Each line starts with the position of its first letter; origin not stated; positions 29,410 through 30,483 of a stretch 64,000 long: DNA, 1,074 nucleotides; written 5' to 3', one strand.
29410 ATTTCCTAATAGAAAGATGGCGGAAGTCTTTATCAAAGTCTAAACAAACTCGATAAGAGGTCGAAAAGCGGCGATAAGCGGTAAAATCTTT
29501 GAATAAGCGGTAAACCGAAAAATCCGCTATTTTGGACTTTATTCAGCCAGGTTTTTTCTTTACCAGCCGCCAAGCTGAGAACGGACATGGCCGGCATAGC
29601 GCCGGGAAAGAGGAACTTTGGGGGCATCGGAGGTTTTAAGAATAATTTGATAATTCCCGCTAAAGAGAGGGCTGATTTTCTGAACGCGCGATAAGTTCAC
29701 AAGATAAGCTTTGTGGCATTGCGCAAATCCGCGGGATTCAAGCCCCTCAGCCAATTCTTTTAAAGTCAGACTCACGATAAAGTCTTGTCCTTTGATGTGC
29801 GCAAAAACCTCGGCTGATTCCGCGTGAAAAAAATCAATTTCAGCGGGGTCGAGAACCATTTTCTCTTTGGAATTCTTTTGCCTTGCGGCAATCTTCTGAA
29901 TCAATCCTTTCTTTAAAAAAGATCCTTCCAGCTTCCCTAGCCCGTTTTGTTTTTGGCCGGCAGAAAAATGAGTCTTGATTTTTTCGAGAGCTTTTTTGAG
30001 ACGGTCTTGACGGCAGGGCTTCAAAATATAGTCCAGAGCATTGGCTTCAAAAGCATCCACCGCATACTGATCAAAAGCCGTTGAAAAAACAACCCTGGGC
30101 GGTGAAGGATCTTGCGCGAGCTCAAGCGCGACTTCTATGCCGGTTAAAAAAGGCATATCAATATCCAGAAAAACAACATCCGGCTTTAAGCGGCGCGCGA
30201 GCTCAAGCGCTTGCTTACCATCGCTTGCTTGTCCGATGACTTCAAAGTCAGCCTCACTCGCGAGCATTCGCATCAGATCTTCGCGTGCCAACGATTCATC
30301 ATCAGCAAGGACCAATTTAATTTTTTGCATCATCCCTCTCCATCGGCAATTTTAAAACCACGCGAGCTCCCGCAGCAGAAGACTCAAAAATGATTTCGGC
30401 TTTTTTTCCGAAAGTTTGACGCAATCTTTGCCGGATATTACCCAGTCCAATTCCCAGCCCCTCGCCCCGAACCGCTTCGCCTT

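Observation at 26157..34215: LytS/LytTR two-component module wired to a 1077-aa secreted YD-repeat protein through phased direct repeats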

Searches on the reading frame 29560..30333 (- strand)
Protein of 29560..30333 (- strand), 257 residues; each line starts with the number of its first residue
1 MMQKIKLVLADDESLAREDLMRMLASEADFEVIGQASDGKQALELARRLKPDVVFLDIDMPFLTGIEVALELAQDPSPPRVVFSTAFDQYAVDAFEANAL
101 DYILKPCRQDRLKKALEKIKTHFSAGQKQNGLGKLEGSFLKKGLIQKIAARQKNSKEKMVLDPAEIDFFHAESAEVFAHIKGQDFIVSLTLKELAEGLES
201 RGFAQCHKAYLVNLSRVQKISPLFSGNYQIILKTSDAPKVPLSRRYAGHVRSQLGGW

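Call 3: search_protein_families(library=pfam, proteins=[window:29560-30333:-], max_evalue=0.01)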
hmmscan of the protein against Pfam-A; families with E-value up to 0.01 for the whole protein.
window:29560-30333:- (257 aa): 2 families
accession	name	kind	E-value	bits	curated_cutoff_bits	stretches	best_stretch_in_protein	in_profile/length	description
PF00072.30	Response_reg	-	2.1e-24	86.3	30.2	1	8-116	2-110/111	Response regulator receiver domain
PF04397.21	LytTR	-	3.3e-22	79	22.6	1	159-254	4-97/98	LytTr DNA-binding domain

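Call 22: find_related_loci(query=window:29560-30333:-, collection=genome_contigs, flank=6000)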
Query window:29560-30333:- (257 aa) in genome_contigs; peptide patterns used: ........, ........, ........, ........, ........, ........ (x = any residue, [..] = any of these).
419 stretches matched a pattern; 291 encode a relative of the query (tblastn E <= 1e-3); the best 80 are kept; 80 distinct loci.
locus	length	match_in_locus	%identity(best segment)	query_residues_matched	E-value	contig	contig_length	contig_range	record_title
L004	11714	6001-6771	89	1-257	1e-153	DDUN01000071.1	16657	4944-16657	MAG TPA_asm: Candidatus Omnitrophica bacterium UBA2337 UBA2337_contig_11969, whole genome shotgun sequence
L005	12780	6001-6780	39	2-254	5e-52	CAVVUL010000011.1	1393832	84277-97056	MAG: uncultured Acidobacteriota bacterium isolate MFD02979.bin.2.72 genome assembly, contig: contig_68130, whole genome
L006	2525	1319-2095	38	2-254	8e-51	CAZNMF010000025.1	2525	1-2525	MAG TPA_asm: uncultured Solibacteraceae bacterium isolate binchicken_co84_192 genome assembly, contig: k141_1433636, who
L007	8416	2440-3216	38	2-254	1e-49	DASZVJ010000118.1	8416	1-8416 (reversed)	MAG TPA_asm: Vicinamibacterales bacterium isolate SMAG_U6128 k141_684001, whole genome shotgun sequence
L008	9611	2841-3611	38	2-251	5e-49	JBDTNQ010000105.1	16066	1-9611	MAG: Acidobacteriota bacterium isolate cluster3_bin.154 NODE_13939_length_16066_cov_14.955780, whole genome shotgun sequ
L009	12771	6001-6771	40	5-254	7e-48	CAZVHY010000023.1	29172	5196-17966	MAG TPA_asm: uncultured Solibacteraceae bacterium isolate SRP344714_co1_184 genome assembly, contig: NODE_3149_length_29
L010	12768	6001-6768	38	5-254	1e-46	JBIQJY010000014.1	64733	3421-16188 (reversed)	MAG: Acidobacteriota bacterium isolate mag.79f NODE_627_length_64733, whole genome shotgun sequence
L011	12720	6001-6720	40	4-255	2e-46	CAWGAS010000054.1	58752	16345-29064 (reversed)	MAG: uncultured Acidobacteriota bacterium isolate MFD06742.bin.2.107 genome assembly, contig: contig_95384, whole genome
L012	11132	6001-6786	37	2-254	2e-46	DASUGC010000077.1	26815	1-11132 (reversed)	MAG TPA_asm: Vicinamibacterales bacterium isolate SMAG_U1395 k141_324444, whole genome shotgun sequence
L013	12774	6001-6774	38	5-254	3e-46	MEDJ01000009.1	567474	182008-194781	MAG: Acidobacteria bacterium SCN 69-37 ABS36_C0009, whole genome shotgun sequence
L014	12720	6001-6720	40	4-255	3e-46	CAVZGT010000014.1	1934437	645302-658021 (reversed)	MAG: uncultured Acidobacteriota bacterium isolate MFD05567.bin.2.150 genome assembly, contig: contig_5485, whole genome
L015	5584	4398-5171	36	5-254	2e-45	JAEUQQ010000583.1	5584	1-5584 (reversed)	MAG: Acidobacteria bacterium isolate new MAG-255 k141_2412692, whole genome shotgun sequence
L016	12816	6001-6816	37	5-257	1e-45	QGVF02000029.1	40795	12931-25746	MAG: Acidobacteriota bacterium isolate ZC4RG22 NODE_624_length_40795_cov_17.408517, whole genome shotgun sequence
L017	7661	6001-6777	36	2-254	4e-45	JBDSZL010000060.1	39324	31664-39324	MAG: Vicinamibacterales bacterium isolate cluster1_bin.85 k127_9926202, whole genome shotgun sequence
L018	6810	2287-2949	40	5-232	3e-44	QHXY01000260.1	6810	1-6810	MAG: Acidobacteria bacterium isolate gp22 AA3 14_0903_13_30cm_scaffold_3782533_curated, whole genome shotgun sequence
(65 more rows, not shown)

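Call 25: find_homologous_proteins(query=window:29560-30333:-, max_evalue=1e-40)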
Query window:29560-30333:- (257 aa): 126 proteins with E <= 1e-40 among 3191 candidates; the best 120 are listed.
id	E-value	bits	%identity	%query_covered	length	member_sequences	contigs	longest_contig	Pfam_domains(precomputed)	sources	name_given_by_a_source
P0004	3.4e-161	552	99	100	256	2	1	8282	PF04397.22,PF00072.31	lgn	-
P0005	4.5e-145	500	89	100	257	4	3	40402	PF04397.22,PF00072.31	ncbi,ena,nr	ncbi:MAG TPA: DNA-binding response regulator [Candidatus Omnitrophica bacterium]|nr:DNA-binding resp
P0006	2.1e-126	438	78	100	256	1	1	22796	PF04397.22,PF00072.31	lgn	-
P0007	4.5e-86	306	56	100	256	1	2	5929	PF04397.22,PF00072.31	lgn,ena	-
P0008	2.4e-84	301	56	100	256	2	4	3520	PF04397.22,PF00072.31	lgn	-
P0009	4.4e-82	293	53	100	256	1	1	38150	PF04397.22,PF00072.31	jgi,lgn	-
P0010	1.1e-81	292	54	100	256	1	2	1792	PF04397.22,PF00072.31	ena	-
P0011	4.5e-81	290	52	100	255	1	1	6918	PF04397.22,PF00072.31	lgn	-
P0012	9.9e-80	286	52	98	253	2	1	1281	PF04397.22,PF00072.31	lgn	-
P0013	8.1e-79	283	51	98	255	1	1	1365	PF04397.22,PF00072.31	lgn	-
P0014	1.1e-77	279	50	98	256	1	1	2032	PF04397.22,PF00072.31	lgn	-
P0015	3.8e-77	277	51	98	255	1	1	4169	PF04397.22,PF00072.31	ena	-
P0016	1.0e-76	276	49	98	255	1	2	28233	PF04397.22,PF00072.31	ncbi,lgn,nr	ncbi:MAG: LytTR family DNA-binding domain-containing protein [Candidatus Omnitrophica bacterium]|nr:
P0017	1.4e-76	275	51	98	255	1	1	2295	PF04397.22,PF00072.31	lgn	-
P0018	5.5e-76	273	48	98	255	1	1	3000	PF04397.22,PF00072.31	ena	-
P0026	2.0e-73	265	49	98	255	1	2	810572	PF04397.22,PF00072.31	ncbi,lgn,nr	ncbi:MAG: response regulator transcription factor [Candidatus Omnitrophica bacterium]|nr:response re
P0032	6.5e-72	260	48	98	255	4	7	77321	PF04397.22,PF00072.31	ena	-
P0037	1.1e-70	256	46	100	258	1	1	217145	PF04397.22,PF00072.31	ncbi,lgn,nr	ncbi:MAG: LytTR family DNA-binding domain-containing protein [Candidatus Omnitrophota bacterium]|nr:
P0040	2.8e-70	255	47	98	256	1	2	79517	PF04397.22,PF00072.31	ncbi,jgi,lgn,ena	-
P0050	6.7e-65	237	46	99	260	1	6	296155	PF04397.22,PF00072.31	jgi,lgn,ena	-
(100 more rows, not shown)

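Call 26: find_encoding_contigs(protein=P0006, flank=8000, max_places=2)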
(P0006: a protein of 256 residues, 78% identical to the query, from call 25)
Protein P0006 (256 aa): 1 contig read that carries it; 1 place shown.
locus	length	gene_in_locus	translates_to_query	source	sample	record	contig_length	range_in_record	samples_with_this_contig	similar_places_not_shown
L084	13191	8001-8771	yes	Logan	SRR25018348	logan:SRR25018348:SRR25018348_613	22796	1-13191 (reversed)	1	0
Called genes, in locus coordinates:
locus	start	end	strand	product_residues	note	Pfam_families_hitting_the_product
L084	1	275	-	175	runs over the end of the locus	PF00383:dCMP_cyt_deam_1, PF14437:MafB19-deam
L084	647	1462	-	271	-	PF02557:VanY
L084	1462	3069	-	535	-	PF03924:CHASE, PF00990:GGDEF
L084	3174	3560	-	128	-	PF01042:Ribonuc_L-PSP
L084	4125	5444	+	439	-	PF03448:MgtE_N, PF00571:CBS, PF01769:MgtE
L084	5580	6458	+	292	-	-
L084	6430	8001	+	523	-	PF06580:His_kinase, PF02518:HATPase_c, PF13581:HATPase_c_2 (faint)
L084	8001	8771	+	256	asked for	PF00072:Response_reg, PF04397:LytTR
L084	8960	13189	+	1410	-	?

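Call 27: find_encoding_contigs(protein=P0009, flank=8000, max_places=2)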
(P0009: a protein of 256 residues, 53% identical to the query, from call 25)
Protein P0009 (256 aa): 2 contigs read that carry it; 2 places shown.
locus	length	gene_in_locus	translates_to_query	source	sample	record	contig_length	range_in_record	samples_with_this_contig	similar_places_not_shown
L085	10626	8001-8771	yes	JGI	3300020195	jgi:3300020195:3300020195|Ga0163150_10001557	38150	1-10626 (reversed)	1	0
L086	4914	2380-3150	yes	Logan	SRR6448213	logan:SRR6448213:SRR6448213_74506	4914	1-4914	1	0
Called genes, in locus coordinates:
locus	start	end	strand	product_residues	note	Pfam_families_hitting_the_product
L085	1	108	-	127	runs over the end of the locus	PF01042:Ribonuc_L-PSP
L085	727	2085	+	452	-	PF03448:MgtE_N, PF00571:CBS, PF01769:MgtE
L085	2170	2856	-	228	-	PF04191:PEMT, PF04140:ICMT (weak)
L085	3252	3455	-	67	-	-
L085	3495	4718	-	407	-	PF00654:Voltage_CLC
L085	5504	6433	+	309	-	-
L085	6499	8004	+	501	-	PF07694:5TM-5TMR_LYT (weak), PF06580:His_kinase, PF02518:HATPase_c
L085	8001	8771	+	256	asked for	PF00072:Response_reg, PF04397:LytTR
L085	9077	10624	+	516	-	?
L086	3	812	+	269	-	?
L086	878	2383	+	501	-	PF07694:5TM-5TMR_LYT (weak), PF06580:His_kinase, PF02518:HATPase_c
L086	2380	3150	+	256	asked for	PF00072:Response_reg, PF04397:LytTR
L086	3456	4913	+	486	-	?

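Call 28: find_encoding_contigs(protein=P0007, flank=8000, max_places=2)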
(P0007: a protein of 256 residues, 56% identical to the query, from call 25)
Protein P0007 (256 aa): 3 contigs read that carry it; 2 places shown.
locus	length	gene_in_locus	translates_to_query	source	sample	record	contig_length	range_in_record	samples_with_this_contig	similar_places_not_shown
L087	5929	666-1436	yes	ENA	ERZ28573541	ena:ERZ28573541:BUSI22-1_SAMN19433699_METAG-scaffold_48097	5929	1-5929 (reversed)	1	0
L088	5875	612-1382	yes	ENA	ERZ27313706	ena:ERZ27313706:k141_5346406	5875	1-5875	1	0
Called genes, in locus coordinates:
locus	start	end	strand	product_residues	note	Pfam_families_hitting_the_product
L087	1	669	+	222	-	?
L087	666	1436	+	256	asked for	PF00072:Response_reg, PF04397:LytTR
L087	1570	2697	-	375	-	PF04773:FecR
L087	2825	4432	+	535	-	PF03372:Exo_endo_phos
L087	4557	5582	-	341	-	PF03050:DDE_Tnp_IS66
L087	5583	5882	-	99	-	-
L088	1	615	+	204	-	?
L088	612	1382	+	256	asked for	PF00072:Response_reg, PF04397:LytTR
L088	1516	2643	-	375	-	PF04773:FecR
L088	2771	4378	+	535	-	PF03372:Exo_endo_phos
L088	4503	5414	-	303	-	PF03050:DDE_Tnp_IS66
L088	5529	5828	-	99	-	-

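Call 47: search_protein_families(library=ncbifam, proteins=[window:29560-30333:-], max_evalue=0.01)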
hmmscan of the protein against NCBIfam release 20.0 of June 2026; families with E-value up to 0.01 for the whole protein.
window:29560-30333:- (257 aa): 91 families (the best 25 are shown)
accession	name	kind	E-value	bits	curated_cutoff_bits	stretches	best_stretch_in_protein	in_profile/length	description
NF008677.0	PRK11697.1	equivalog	8.5e-53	179.1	246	1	5-255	2-236/238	two-component system response regulator BtsR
NF010684.1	PRK14084.1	equivalog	1.1e-34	120.3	375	1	6-255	2-253/254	response regulator transcription factor LytR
NF001965.0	PRK00742.1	subfamily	3.4e-21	75.9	293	1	2-121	1-125/357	chemotaxis-specific protein-glutamate methyltransferase CheB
TIGR02875.1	spore_0_A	equivalog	1.3e-18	67.2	200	1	3-124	1-126/262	sporulation transcription factor Spo0A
NF011896.0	PRK15369.1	equivalog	1.8e-17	63.6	242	1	2-119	1-120/211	two component system response regulator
NF009206.0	PRK12555.1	subfamily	2.7e-17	62.8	342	1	6-114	2-113/340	chemotaxis-specific protein-glutamate methyltransferase CheB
NF007935.0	PRK10651.1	equivalog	3.2e-17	62.4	250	1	4-119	6-123/216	two-component system response regulator NarL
NF052445.1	RespRegMctR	equivalog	1.5e-16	60.4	300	1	4-130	1-132/205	two-component system response regulator MctR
NF041367.1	CheY_Halo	equivalog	1.6e-15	57.5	200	1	8-119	2-113/114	chemotaxis protein CheY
NF040689.1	MtrAB_MtrA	equivalog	2.2e-14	53.3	300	1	7-171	2-157/219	MtrAB system response regulator MtrA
NF007708.0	PRK10403.1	equivalog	5e-14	52.3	343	1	5-118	7-122/215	nitrate/nitrite response regulator protein NarP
NF008469.0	PRK11361.1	equivalog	5.9e-14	51.6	714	1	5-115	5-115/461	acetoacetate metabolism transcriptional regulator AtoC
NF009971.0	PRK13435.1-2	subfamily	3e-12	46.6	151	1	6-126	2-118/141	response regulator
NF047785.1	respo_reg_MadR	equivalog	3.1e-12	46.3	300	1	5-125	1-126/209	MadR family response regulator transcription factor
NF041946.1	LuxO_transreg_Vib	equivalog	1.3e-11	43.9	800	1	36-128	26-120/463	quorum-sensing sigma-54 dependent transcriptional regulator LuxO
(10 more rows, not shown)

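Call 52: find_encoding_contigs(protein=P0026, flank=7000, max_places=1)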
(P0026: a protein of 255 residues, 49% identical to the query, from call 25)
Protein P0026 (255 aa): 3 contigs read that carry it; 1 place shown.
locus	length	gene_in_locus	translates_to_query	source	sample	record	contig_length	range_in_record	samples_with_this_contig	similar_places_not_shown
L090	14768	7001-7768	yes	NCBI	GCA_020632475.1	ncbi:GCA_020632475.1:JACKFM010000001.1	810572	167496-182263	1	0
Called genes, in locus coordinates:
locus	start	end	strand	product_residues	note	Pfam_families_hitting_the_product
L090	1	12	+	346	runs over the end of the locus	PF00490:ALAD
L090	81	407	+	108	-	-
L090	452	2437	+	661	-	PF16177:ACAS_N, PF00501:AMP-binding, PF13193:AMP-binding_C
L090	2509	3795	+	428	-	PF00202:Aminotran_3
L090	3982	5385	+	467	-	-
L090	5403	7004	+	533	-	PF07694:5TM-5TMR_LYT, PF06580:His_kinase, PF02518:HATPase_c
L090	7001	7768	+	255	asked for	PF00072:Response_reg, PF04397:LytTR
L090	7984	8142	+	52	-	-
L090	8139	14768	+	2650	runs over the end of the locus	-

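Call 53: find_encoding_contigs(protein=P0016, flank=7000, max_places=1)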
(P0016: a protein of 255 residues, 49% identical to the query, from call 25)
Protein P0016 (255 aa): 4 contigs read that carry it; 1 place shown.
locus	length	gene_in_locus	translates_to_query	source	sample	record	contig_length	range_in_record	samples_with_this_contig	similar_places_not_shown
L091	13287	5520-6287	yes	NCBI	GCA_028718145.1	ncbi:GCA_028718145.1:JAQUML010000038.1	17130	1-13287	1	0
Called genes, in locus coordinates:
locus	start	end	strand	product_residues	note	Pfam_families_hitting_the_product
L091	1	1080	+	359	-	PF00990:GGDEF, PF13487:HD_5, PF01966:HD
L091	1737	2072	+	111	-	-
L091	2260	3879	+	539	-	PF00404:Dockerin_1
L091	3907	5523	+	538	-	PF07694:5TM-5TMR_LYT, PF06580:His_kinase, PF02518:HATPase_c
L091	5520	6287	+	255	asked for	PF00072:Response_reg, PF04397:LytTR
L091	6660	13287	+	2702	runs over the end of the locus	PF00404:Dockerin_1 (faint)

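Call 54: find_encoding_contigs(protein=P0037, flank=7000, max_places=1)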
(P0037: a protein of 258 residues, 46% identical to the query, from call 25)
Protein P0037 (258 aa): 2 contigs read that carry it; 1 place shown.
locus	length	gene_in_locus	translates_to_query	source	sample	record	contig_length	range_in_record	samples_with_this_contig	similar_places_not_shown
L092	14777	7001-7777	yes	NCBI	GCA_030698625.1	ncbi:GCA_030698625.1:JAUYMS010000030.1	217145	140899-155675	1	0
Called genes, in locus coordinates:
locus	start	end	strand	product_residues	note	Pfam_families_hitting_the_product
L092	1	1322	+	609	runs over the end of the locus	PF02446:Glyco_hydro_77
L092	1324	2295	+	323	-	PF00990:GGDEF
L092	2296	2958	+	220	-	PF13462:Thioredoxin_4, PF01323:DSBA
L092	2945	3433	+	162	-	PF07291:MauE, PF07681:DoxX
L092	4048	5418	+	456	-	PF00404:Dockerin_1 (faint)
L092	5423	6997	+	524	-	PF07694:5TM-5TMR_LYT, PF06580:His_kinase, PF02518:HATPase_c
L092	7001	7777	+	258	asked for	PF00072:Response_reg, PF04397:LytTR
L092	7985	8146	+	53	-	-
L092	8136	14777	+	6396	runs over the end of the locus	PF00404:Dockerin_1 (faint)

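Call 82: search_protein_families(library=pfam, proteins=[L090:3982-5385:+, L091:2260-3879:+, L092:4048-5418:+, L085:5504-6433:+, L090:8139-14768:+, L084:8960-13189:+], max_evalue=0.01)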
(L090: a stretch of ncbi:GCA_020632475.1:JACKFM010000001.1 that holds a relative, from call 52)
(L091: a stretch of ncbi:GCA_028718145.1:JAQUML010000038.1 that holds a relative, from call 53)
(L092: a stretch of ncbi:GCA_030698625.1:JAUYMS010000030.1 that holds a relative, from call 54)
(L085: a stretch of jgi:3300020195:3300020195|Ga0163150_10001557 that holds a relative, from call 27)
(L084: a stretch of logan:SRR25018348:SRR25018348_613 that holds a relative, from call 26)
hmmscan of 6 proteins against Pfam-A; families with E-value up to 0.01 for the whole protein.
L090:3982-5385:+ (467 aa): 0 families

L091:2260-3879:+ (539 aa): 2 families
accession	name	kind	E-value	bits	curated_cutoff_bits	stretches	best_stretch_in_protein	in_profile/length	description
PF00404.24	Dockerin_1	-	1.2e-08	35.4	22.9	1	128-184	2-56/57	Dockerin type I domain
PF13499.12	EF-hand_7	-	0.0037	18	30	0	126-176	9-61/67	EF-hand domain pair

L092:4048-5418:+ (456 aa): 1 family
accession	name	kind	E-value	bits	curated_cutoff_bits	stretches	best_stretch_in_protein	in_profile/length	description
PF00404.24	Dockerin_1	-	1.1e-05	26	22.9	1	135-180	1-52/57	Dockerin type I domain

L085:5504-6433:+ (309 aa): 1 family
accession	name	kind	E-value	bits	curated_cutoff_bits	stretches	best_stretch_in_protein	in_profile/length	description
PF12128.14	DUF3584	-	0.00039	18.5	31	1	128-209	850-930/1191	Protein of unknown function (DUF3584)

L090:8139-14768:+ (2210 aa): 0 families

L084:8960-13189:+ (1410 aa): 1 family
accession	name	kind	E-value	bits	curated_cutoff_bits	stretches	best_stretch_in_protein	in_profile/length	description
PF10371.14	EKR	-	0.002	18.3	27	0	235-267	11-42/55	Domain of unknown function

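Call 85: find_related_loci(query=A5, collection=metagenome_contigs, flank=10000)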
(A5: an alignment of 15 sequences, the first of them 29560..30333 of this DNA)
Query A5 (257 aa) in metagenome_contigs; peptide patterns used: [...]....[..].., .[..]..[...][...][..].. (x = any residue, [..] = any of these).
600 stretches matched a pattern (row limit reached: there are more); 577 encode a relative of the query (tblastn E <= 1e-3); the best 80 are kept; 80 distinct loci.
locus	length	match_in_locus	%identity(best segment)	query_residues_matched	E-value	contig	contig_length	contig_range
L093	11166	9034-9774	35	5-254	8e-47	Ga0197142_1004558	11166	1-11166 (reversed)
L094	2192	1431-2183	35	2-254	3e-45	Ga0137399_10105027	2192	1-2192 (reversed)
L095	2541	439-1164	35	5-247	1e-44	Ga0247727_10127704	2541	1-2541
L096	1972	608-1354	33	1-254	9e-45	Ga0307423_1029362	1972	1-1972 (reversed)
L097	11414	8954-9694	37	4-257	2e-43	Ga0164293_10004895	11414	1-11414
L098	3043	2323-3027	32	5-255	3e-43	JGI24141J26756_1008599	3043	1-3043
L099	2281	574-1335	35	3-256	7e-43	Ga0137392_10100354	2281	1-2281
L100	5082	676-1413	35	3-257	1e-42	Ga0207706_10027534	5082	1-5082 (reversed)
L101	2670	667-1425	34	5-255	2e-42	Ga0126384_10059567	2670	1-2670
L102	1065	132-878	32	7-244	4e-44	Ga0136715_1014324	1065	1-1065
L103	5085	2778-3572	33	8-257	8e-42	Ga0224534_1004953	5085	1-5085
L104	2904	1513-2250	38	4-254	2e-41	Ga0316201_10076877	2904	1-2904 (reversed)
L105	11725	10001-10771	35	8-251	2e-41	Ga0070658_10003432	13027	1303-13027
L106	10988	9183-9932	35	8-255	4e-41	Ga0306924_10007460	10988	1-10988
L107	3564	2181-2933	34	5-256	9e-41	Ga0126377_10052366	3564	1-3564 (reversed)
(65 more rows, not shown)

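Call 86: find_encoding_contigs(protein=P0032, flank=8000, max_places=2)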
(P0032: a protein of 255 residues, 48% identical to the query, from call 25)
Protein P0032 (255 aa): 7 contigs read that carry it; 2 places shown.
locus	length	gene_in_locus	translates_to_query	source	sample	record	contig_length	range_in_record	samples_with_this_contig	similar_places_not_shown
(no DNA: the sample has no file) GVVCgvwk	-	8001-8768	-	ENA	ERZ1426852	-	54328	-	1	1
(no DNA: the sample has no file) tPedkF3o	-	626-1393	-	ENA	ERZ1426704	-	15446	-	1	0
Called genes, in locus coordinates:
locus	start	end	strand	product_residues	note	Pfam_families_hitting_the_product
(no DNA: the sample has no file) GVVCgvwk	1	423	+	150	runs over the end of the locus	PF04355:BamE (faint)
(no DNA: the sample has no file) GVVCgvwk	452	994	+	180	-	-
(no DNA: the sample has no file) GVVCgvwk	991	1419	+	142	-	-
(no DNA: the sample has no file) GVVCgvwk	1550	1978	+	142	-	PF09394:Inhibitor_I42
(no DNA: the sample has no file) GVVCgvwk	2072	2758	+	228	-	PF01786:AOX (weak)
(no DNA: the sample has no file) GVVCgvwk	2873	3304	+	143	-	-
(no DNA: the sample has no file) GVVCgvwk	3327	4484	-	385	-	PF20903:SPL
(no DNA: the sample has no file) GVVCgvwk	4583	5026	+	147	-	PF02590:SPOUT_MTase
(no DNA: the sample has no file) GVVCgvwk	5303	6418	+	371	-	-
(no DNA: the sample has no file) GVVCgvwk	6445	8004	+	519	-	PF07694:5TM-5TMR_LYT (weak), PF06580:His_kinase, PF02518:HATPase_c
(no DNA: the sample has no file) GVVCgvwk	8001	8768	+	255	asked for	PF00072:Response_reg, PF04397:LytTR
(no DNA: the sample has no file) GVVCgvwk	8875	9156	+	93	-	-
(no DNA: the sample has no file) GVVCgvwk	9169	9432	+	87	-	-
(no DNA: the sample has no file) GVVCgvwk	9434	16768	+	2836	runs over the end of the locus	-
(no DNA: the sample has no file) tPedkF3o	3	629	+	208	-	?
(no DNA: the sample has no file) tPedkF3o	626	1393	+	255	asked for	PF00072:Response_reg, PF04397:LytTR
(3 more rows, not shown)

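Call 87: find_encoding_contigs(protein=P0040, flank=8000, max_places=2)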
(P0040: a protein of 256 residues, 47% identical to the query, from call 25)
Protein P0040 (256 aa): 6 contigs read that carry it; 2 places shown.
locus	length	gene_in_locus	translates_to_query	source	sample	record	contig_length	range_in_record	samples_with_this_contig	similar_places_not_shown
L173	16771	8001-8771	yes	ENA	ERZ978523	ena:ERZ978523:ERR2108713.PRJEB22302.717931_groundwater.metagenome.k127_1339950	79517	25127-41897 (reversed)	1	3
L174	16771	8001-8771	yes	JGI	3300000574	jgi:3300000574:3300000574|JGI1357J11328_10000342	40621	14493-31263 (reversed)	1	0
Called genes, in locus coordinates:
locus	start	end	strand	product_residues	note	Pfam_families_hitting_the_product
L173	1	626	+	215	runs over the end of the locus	PF11612:T2SSJ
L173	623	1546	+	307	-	-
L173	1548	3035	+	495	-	PF05137:PilN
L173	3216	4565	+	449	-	PF00224:PK, PF02887:PK_C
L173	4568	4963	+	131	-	PF00472:RF-1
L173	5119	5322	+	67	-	-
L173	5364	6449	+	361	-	-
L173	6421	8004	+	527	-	PF07694:5TM-5TMR_LYT, PF06580:His_kinase, PF02518:HATPase_c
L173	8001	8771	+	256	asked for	PF00072:Response_reg, PF04397:LytTR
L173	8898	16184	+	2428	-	-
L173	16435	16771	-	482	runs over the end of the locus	PF00309:Sigma54_AID, PF04963:Sigma54_CBD, PF04552:Sigma54_DBD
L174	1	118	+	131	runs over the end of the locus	-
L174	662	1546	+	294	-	-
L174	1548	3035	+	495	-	PF05137:PilN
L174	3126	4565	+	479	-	PF00224:PK, PF02887:PK_C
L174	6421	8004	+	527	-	PF07694:5TM-5TMR_LYT, PF06580:His_kinase, PF02518:HATPase_c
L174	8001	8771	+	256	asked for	PF00072:Response_reg, PF04397:LytTR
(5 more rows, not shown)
